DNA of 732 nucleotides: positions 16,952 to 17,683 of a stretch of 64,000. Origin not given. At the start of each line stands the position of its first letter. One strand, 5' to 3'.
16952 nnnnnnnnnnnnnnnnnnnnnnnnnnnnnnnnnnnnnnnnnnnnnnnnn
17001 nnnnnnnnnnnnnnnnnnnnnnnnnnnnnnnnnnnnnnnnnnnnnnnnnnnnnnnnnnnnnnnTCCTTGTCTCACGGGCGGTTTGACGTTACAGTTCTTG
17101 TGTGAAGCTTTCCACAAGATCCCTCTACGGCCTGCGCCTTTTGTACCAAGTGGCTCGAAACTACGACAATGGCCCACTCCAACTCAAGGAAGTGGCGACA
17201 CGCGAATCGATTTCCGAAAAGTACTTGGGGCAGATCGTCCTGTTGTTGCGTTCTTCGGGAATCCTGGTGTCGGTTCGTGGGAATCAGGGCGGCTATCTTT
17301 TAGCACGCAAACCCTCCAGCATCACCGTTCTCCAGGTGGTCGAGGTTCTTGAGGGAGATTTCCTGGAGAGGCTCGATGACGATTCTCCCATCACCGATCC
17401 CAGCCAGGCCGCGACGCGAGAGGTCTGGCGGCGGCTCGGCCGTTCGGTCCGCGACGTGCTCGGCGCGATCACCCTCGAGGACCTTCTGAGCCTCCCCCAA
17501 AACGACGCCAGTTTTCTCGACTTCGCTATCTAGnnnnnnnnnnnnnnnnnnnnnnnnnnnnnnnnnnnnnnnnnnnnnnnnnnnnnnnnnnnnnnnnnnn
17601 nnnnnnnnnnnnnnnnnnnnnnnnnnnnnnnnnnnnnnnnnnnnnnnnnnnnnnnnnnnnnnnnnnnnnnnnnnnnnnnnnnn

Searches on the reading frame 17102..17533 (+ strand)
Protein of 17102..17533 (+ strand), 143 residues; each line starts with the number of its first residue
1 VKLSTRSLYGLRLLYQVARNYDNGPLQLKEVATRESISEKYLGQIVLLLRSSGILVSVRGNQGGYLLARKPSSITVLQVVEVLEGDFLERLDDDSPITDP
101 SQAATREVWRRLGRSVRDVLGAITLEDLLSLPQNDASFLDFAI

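Call 7: search_protein_families(library=pfam, proteins=[window:17102-17533:+])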
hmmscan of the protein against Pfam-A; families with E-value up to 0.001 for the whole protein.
window:17102-17533:+ (143 aa): 1 family
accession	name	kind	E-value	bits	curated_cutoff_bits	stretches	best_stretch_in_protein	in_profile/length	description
PF02082.26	Rrf2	-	6.9e-32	110.8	30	1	3-129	1-130/132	Iron-dependent Transcriptional regulator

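Call 13: find_encoding_contigs(protein=window:17102-17533:+, flank=10000, max_places=10)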
Protein window:17102-17533:+ (143 aa): 13 contigs read that carry it; 10 places shown.
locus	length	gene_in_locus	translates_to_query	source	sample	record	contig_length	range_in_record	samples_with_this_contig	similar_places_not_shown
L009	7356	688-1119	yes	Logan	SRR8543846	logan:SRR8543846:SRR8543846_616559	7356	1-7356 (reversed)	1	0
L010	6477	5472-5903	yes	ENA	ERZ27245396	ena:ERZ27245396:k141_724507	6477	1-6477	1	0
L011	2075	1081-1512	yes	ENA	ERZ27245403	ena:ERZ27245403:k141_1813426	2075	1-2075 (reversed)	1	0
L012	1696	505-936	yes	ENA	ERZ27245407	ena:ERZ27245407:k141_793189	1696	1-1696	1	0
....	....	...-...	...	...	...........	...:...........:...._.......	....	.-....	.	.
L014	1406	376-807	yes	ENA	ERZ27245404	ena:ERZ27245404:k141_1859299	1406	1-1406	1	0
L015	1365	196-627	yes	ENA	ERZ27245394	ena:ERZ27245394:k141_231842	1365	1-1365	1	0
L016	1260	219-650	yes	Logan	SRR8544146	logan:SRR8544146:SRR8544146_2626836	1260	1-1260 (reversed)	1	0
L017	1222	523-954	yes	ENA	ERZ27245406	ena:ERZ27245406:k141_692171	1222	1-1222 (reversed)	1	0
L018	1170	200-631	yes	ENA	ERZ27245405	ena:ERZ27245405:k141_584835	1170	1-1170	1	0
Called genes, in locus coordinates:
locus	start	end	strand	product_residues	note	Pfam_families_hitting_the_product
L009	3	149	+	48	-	?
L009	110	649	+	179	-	PF02629:CoA_binding (weak), PF13380:CoA_binding_2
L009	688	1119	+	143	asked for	PF02082:Rrf2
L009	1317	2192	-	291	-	PF00142:Fer4_NifH, PF01656:CbiA, PF10609:ParA (weak), PF13614:AAA_31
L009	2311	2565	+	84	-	-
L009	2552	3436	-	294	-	PF04055:Radical_SAM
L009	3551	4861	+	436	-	PF01053:Cys_Met_Meta_PP, PF01041:DegT_DnrJ_EryC1, PF00155:Aminotran_1_2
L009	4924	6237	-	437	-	PF00148:Oxidored_nitro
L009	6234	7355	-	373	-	?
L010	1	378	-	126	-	?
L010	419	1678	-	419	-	-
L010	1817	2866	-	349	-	PF00532:Peripla_BP_1 (weak), PF13407:Peripla_BP_4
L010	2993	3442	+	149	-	PF02311:AraC_binding (faint), PF07883:Cupin_2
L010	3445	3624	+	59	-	-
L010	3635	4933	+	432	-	PF01053:Cys_Met_Meta_PP, PF00155:Aminotran_1_2, PF01041:DegT_DnrJ_EryC1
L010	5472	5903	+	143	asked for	PF02082:Rrf2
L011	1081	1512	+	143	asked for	PF02082:Rrf2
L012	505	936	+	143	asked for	PF02082:Rrf2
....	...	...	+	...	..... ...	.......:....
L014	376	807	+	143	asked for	PF02082:Rrf2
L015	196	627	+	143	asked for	PF02082:Rrf2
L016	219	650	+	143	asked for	PF02082:Rrf2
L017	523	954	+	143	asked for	PF02082:Rrf2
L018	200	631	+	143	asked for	PF02082:Rrf2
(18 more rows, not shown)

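Call 20: find_homologous_proteins(query=window:17102-17533:+, max_evalue=1e-10)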
Query window:17102-17533:+ (143 aa): 87 proteins with E <= 1e-10 among 195 candidates.
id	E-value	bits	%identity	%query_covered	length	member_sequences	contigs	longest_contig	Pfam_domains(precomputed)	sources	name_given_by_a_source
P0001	2.3e-83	295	99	100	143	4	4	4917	PF02082.27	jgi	-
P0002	5.3e-76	271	90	100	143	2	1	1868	PF02082.27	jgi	-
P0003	3.8e-57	210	71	100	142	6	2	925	PF02082.27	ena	-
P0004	8.6e-47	176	62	100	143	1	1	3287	PF02082.27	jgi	-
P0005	1.9e-46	175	66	100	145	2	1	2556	PF02082.27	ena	-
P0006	3.1e-44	168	63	100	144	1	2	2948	PF02082.27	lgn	-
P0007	1.3e-42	163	62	99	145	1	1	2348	PF02082.27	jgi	jgi:Rrf2 family protein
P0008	9.9e-42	160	56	100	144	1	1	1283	PF02082.27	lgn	-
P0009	2.7e-41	159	60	100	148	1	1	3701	PF02082.27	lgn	-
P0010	1.4e-40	156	59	100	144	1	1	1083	PF02082.27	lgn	-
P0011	1.1e-38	150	57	100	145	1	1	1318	PF02082.27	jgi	jgi:Rrf2 family protein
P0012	6.3e-35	138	58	92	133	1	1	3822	PF02082.27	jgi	jgi:Rrf2 family protein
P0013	1.2e-34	137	50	100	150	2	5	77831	PF02082.27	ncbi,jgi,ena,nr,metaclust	ncbi:MAG: hypothetical protein A2413_15830 [Treponema sp. RIFOXYC1_FULL_61_9]|nr:MAG: hypothetical p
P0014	1.5e-34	137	52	100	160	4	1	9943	PF02082.27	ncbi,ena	-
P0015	1.9e-33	133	52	92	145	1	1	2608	PF02082.27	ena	-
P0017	6.0e-32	128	49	100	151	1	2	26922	PF02082.27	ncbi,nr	ncbi:MAG: Rrf2 family transcriptional regulator [Spirochaeta sp.]|nr:Rrf2 family transcriptional reg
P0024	5.5e-31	125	45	100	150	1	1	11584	PF02082.27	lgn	-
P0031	2.9e-29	120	45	100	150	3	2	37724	PF02082.27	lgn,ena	-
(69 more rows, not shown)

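Call 21: find_encoding_contigs(protein=P0002, flank=10000, max_places=4)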
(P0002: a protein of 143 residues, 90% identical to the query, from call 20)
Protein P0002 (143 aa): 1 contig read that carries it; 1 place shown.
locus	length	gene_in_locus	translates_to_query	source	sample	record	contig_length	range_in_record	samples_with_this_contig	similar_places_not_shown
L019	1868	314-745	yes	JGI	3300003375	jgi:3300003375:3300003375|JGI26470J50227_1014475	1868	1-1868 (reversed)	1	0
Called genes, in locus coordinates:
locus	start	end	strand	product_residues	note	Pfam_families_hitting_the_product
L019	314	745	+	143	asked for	PF02082:Rrf2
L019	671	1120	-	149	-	-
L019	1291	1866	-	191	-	?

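Call 22: find_encoding_contigs(protein=P0004, flank=10000, max_places=4)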
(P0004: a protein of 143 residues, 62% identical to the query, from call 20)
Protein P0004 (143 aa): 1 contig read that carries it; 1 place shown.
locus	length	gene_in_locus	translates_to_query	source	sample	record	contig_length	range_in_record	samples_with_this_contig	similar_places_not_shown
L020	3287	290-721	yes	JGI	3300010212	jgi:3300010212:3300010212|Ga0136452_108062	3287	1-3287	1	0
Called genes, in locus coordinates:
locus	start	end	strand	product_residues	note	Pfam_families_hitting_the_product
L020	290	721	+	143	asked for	PF02082:Rrf2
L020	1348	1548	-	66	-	-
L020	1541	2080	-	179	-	PF02629:CoA_binding (weak), PF13380:CoA_binding_2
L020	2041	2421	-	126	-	PF01053:Cys_Met_Meta_PP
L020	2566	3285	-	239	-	?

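Call 23: find_encoding_contigs(protein=P0005, flank=10000, max_places=4)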
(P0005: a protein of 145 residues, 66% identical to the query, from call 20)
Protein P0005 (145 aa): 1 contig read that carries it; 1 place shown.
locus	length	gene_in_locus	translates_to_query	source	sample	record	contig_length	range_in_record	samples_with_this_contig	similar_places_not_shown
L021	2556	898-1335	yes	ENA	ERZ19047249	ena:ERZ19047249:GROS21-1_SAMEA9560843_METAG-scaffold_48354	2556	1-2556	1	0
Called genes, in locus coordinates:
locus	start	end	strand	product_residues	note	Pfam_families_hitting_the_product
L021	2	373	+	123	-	?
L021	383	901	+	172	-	PF00881:Nitroreductase, PF14512:TM1586_NiRdase (weak)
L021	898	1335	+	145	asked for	PF02082:Rrf2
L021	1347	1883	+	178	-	PF06081:ArAE_1 (weak), PF13515:FUSC_2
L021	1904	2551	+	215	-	PF00440:TetR_N, PF13305:TetR_C_33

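Call 24: find_encoding_contigs(protein=P0009, flank=10000, max_places=4)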
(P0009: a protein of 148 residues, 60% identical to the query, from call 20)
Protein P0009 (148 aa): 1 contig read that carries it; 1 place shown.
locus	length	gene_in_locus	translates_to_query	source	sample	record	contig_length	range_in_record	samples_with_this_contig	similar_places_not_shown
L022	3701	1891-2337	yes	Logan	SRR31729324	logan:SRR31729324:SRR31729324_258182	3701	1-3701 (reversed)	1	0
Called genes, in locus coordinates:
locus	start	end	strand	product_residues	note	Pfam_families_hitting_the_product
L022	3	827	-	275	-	?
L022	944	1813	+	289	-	PF12852:Cupin_6, PF12833:HTH_18, PF00165:HTH_AraC (weak)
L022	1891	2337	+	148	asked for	PF02082:Rrf2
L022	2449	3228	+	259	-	PF00005:ABC_tran, PF13401:AAA_22 (weak)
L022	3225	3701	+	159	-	?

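Call 39: search_solved_structures(query=window:17102-17533:+, max_evalue=0.001, show_alignments=2)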
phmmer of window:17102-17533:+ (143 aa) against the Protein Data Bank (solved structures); distinct sequences matched with E-value up to 0.001: 11.
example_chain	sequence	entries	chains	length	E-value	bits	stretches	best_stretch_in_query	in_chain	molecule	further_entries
4cic_A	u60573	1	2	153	6.1e-28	100.7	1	1-130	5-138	TRANSCRIPTIONAL REGULATOR, BADM/RRF2 FAMILY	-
2y75_A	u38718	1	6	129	9e-25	90.5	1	1-130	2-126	HTH-TYPE TRANSCRIPTIONAL REGULATOR CYMR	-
3lwf_A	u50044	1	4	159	1.3e-23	86.8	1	1-131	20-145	Putative transcriptional regulator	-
3t8r_A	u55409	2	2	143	1.6e-17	67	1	1-129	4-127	Staphylococcus aureus CymR | Staphylococcus aureus CymR (oxidized form)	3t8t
4hf2_A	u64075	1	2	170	8.4e-16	61.5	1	1-130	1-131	HTH-type transcriptional regulator IscR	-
4hf0_A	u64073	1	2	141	1e-15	61.1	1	1-130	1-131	HTH-type transcriptional regulator IscR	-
4hf1_A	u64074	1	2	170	1.6e-15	60.5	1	1-130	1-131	HTH-type transcriptional regulator IscR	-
4chu_A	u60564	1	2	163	1.6e-14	57.4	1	2-130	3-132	HTH-TYPE TRANSCRIPTIONAL REGULATOR ISCR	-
7zpn_A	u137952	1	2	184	2.6e-10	43.7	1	1-86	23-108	HTH-type transcriptional regulator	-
6hsd_A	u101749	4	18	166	1.5e-06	31.6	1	25-132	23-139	Rrf2 family transcriptional regulator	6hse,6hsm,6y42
6y45_A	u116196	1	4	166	1.9e-06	31.2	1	25-132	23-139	Rrf2 family transcriptional regulator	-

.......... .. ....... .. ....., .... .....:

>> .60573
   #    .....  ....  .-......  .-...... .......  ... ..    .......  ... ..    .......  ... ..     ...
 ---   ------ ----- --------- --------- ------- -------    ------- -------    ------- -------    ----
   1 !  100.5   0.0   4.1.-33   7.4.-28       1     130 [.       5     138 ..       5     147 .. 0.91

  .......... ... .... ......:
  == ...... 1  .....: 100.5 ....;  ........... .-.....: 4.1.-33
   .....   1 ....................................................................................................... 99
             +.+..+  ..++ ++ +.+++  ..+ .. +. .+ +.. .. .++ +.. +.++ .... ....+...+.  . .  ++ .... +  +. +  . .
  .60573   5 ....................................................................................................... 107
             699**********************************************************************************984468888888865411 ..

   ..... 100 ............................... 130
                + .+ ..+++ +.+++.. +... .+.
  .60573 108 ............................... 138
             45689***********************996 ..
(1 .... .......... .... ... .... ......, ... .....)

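Call 40: search_protein_families(library=ncbifam, proteins=[window:17102-17533:+])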
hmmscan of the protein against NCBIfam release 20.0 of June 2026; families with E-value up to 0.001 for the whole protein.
window:17102-17533:+ (143 aa): 7 families
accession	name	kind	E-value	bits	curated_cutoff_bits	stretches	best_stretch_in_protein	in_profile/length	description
NF047409.1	Cys_reg_CymR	equivalog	1.2e-32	112.9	195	1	1-135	1-130/139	cysteine metabolism transcriptional regulator CymR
TIGR00738.1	rrf2_super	superfamily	3e-31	108.1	73.3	1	1-129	1-131/132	Rrf2 family transcriptional regulator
TIGR02010.1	IscR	equivalog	3.3e-21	75.5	207.55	1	1-130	1-131/135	Fe-S cluster assembly transcriptional regulator IscR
NF008110.0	PRK10857.1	equivalog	6.5e-18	65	275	1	1-130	1-131/164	Fe-S cluster assembly transcriptional regulator IscR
TIGR02944.1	suf_reg_Xantho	equivalog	2.7e-14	53.7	110.65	1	2-128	3-130/130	SUF system Fe-S cluster assembly regulator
NF008886.0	PRK11920.1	equivalog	5.8e-13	48.8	193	1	1-129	1-131/153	iron-responsive transcriptional regulator RirA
NF008240.0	PRK11014.1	equivalog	3.7e-06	27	182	1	1-86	1-86/141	nitric oxide-sensing transcriptional repressor NsrR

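Call 46: find_encoding_contigs(protein=P0013, flank=10000, max_places=3)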
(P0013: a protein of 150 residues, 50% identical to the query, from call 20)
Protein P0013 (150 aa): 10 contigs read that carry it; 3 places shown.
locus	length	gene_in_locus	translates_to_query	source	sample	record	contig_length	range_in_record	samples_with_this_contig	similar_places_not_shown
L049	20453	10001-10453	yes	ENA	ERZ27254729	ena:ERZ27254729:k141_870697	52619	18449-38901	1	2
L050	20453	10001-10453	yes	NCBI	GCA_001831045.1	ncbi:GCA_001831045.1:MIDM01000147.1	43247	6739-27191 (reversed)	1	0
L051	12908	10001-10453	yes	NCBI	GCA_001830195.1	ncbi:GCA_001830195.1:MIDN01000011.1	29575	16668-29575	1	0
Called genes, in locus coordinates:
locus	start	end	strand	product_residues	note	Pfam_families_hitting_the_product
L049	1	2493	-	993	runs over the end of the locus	PF13290:CHB_HEX_C_1, PF13287:Fn3_assoc, PF13290:CHB_HEX_C_1, PF13287:Fn3_assoc, PF13290:CHB_HEX_C_1, PF13287:Fn3_assoc, PF03781:FGE-sulfatase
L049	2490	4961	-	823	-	PF16656:Pur_ac_phosph_N (faint), PF24489:Ig_J_second (faint), PF25059:FN3_DSCAM-DSCAML_C (faint), PF00041:fn3 (weak), PF13385:Laminin_G_3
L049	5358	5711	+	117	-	PF12840:HTH_20 (weak), PF01022:HTH_5, PF12802:MarR_2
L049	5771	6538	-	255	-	PF01171:ATP_bind_3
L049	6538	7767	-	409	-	PF00155:Aminotran_1_2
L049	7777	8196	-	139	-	PF00085:Thioredoxin, PF13098:Thioredoxin_2 (faint), PF13728:TraF (weak)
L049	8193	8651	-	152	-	PF14340:DUF4395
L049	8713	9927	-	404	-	PF00155:Aminotran_1_2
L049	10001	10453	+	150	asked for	PF02082:Rrf2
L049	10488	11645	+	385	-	PF01053:Cys_Met_Meta_PP, PF00155:Aminotran_1_2 (weak)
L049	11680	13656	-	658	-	PF17201:Cache_3-Cache_2, PF17202:sCache_3_3, PF08269:dCache_2, PF17200:sCache_2, PF07536:HWE_HK, PF07568:HisKA_2, PF02518:HATPase_c (weak)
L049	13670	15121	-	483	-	PF00206:Lyase_1, PF14698:ASL_C2 (faint)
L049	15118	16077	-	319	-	PF04909:Amidohydro_2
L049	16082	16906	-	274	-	PF00528:BPD_transp_1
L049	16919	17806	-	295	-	PF00528:BPD_transp_1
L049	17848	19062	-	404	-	PF01547:SBP_bac_1, PF13416:SBP_bac_8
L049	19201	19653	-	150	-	PF00383:dCMP_cyt_deam_1, PF14437:MafB19-deam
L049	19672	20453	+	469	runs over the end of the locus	PF01136:Peptidase_U32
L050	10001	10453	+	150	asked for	PF02082:Rrf2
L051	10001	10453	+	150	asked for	PF02082:Rrf2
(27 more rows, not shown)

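Call 47: find_encoding_contigs(protein=P0014, flank=10000, max_places=2)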
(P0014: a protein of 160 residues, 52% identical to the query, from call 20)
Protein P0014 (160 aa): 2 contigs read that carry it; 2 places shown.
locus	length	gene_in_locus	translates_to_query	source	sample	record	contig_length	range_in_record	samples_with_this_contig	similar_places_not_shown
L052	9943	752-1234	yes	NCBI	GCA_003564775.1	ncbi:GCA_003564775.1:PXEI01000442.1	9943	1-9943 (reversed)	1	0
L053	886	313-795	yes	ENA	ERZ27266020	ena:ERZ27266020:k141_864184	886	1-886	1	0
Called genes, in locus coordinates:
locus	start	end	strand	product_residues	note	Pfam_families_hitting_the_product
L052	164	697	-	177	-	PF00156:Pribosyltran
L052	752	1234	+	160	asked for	PF02082:Rrf2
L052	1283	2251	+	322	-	PF00142:Fer4_NifH (faint), PF01656:CbiA, PF02374:ArsA_ATPase (weak), PF10609:ParA, PF13614:AAA_31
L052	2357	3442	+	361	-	PF02608:Bmp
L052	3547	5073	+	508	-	PF02463:SMC_N (weak), PF13175:AAA_15 (faint), PF00005:ABC_tran, PF13304:AAA_21 (weak), PF00005:ABC_tran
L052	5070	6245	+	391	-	PF02653:BPD_transp_2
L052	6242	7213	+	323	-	PF02653:BPD_transp_2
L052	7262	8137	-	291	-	-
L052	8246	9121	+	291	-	PF00990:GGDEF, PF00072:Response_reg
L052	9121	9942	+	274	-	?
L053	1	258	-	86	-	?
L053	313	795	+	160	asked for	PF02082:Rrf2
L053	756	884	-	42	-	?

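Call 48: find_encoding_contigs(protein=P0017, flank=10000, max_places=2)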
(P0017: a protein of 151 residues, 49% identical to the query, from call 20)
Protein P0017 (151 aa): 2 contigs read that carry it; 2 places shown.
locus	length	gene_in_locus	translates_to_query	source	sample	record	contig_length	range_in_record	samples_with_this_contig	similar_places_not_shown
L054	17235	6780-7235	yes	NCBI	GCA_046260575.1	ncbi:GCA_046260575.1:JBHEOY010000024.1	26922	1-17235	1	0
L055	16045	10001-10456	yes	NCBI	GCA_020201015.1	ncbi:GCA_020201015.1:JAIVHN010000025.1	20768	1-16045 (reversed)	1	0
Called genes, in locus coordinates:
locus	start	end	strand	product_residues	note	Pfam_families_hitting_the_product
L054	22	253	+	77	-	-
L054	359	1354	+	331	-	PF00682:HMGL-like, PF22617:HCS_D2 (weak), PF08502:LeuA_dimer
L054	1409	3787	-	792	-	PF02786:CPSase_L_D2 (weak), PF02787:CPSase_L_D3, PF25596:CPSase_L_D1, PF02222:ATP-grasp (weak), PF02655:ATP-grasp_3, PF02786:CPSase_L_D2, PF15632:ATPgrasp_Ter (weak), PF02142:MGS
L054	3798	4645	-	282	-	PF25596:CPSase_L_D1, PF01071:GARS_A (faint), PF02786:CPSase_L_D2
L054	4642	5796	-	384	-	PF00988:CPSase_sm_chain, PF00117:GATase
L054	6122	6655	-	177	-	PF00156:Pribosyltran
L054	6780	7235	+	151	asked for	PF02082:Rrf2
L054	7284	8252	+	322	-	PF00142:Fer4_NifH (faint), PF01656:CbiA, PF02374:ArsA_ATPase (faint), PF10609:ParA, PF13614:AAA_31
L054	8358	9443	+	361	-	PF02608:Bmp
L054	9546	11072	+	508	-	PF02463:SMC_N (faint), PF13175:AAA_15 (faint), PF00005:ABC_tran, PF13304:AAA_21 (weak), PF00005:ABC_tran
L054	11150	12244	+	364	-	PF02653:BPD_transp_2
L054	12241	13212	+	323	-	PF02653:BPD_transp_2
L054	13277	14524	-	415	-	PF00291:PALP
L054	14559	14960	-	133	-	PF01022:HTH_5, PF01047:MarR (weak), PF12840:HTH_20, PF13412:HTH_24 (weak)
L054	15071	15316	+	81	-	PF13192:Thioredoxin_3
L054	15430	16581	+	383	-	PF03773:ArsP_1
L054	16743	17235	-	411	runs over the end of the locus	PF02073:Peptidase_M29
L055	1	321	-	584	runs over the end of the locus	PF03485:Arg_tRNA_synt_N, PF00750:tRNA-synt_1d, PF05746:DALR_1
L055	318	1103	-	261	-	PF02578:Cu-oxidase_4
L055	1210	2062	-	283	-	PF17239:DUF5312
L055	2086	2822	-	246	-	PF17239:DUF5312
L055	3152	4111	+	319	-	PF00682:HMGL-like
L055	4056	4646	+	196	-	PF08502:LeuA_dimer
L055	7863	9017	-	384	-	PF00988:CPSase_sm_chain, PF00117:GATase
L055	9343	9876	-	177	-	PF00156:Pribosyltran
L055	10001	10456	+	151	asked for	PF02082:Rrf2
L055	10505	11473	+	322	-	PF00142:Fer4_NifH (faint), PF01656:CbiA, PF02374:ArsA_ATPase (faint), PF10609:ParA, PF13614:AAA_31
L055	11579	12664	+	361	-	PF02608:Bmp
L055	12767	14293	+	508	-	PF02463:SMC_N (faint), PF13175:AAA_15 (faint), PF00005:ABC_tran, PF13304:AAA_21 (weak), PF00005:ABC_tran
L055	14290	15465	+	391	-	PF02653:BPD_transp_2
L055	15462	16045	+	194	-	PF02653:BPD_transp_2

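Call 77: find_encoding_contigs(protein=P0031, flank=10000, max_places=2)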
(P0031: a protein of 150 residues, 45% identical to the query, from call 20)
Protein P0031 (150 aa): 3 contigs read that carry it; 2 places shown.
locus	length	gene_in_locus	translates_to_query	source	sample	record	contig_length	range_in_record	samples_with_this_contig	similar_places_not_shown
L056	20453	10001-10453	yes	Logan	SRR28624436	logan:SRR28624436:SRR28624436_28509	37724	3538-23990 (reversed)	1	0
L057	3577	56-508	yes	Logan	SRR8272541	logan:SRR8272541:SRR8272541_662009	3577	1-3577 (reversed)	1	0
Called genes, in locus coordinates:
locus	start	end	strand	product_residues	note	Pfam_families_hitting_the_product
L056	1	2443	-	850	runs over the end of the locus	PF00512:HisKA, PF02518:HATPase_c, PF00072:Response_reg, PF01627:Hpt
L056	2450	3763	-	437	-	PF00072:Response_reg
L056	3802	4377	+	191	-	PF01965:DJ-1_PfpI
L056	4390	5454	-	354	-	PF00294:PfkB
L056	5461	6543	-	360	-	PF00871:Acetate_kinase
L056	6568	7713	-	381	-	PF00483:NTP_transferase, PF22640:ManC_GMP_beta-helix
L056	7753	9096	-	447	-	PF03447:NAD_binding_3, PF00742:Homoserine_dh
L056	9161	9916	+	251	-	PF00899:ThiF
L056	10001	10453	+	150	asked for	PF02082:Rrf2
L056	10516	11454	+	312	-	PF03547:Mem_trans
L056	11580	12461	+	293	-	PF01012:ETF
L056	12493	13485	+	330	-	PF01012:ETF, PF00766:ETF_alpha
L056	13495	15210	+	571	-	PF02771:Acyl-CoA_dh_N, PF02770:Acyl-CoA_dh_M, PF00441:Acyl-CoA_dh_1, PF22924:ACOX_C_alpha1 (faint), PF08028:Acyl-CoA_dh_2, PF12186:AcylCoA_dehyd_C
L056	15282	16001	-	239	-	PF02254:TrkA_N, PF02080:TrkA_C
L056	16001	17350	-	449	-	PF02386:TrkH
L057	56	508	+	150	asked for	PF02082:Rrf2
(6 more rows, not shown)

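Call 78: find_encoding_contigs(protein=P0024, flank=10000, max_places=2)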
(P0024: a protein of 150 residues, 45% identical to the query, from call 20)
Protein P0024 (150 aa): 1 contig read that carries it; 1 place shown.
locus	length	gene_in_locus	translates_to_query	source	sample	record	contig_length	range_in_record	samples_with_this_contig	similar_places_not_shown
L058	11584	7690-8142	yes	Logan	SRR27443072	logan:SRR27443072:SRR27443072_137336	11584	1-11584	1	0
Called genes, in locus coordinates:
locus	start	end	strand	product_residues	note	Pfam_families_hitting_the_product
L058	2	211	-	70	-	?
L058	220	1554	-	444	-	PF03447:NAD_binding_3, PF00742:Homoserine_dh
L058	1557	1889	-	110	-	PF10087:DUF2325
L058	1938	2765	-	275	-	PF03180:Lipoprotein_9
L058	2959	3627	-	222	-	PF00528:BPD_transp_1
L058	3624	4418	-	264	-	PF00005:ABC_tran, PF13304:AAA_21 (faint)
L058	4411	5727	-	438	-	PF00148:Oxidored_nitro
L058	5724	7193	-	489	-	PF00148:Oxidored_nitro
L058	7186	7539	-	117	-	PF02579:Nitro_FeMo-Co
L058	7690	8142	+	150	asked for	PF02082:Rrf2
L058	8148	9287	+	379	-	PF01053:Cys_Met_Meta_PP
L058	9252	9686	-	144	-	PF13728:TraF, PF00085:Thioredoxin, PF13098:Thioredoxin_2 (weak)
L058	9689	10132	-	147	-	PF14340:DUF4395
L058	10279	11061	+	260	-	PF00899:ThiF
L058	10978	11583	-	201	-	?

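Call 79: find_encoding_contigs(protein=P0006, flank=10000, max_places=2)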
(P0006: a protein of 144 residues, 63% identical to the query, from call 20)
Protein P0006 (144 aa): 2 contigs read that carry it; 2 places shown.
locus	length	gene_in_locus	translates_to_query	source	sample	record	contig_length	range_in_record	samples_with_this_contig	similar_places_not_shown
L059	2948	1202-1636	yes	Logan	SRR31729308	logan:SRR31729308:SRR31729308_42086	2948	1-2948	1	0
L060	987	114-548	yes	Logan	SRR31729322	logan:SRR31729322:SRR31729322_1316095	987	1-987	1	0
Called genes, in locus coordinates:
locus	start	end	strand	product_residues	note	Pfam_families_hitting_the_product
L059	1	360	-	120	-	?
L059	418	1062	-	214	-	PF00106:adh_short, PF13561:adh_short_C2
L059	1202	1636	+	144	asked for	PF02082:Rrf2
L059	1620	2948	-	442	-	?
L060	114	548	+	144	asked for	PF02082:Rrf2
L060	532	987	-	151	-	?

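Call 109: list_cluster_members(proteins=[P0088, window:17102-17533:+, P0208])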
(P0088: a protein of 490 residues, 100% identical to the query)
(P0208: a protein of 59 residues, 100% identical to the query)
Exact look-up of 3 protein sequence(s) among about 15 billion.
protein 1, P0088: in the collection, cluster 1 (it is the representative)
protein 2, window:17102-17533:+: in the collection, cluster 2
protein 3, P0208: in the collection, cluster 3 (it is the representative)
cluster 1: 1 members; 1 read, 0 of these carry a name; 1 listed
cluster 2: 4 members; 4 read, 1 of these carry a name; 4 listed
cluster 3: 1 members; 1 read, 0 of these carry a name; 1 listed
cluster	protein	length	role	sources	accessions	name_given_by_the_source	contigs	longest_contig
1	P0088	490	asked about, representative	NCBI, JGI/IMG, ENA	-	-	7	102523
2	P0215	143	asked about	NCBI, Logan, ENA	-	-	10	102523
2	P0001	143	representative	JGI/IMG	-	-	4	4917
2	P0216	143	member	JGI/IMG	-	Rrf2 family protein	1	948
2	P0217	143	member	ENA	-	-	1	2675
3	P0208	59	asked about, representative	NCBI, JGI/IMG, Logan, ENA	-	-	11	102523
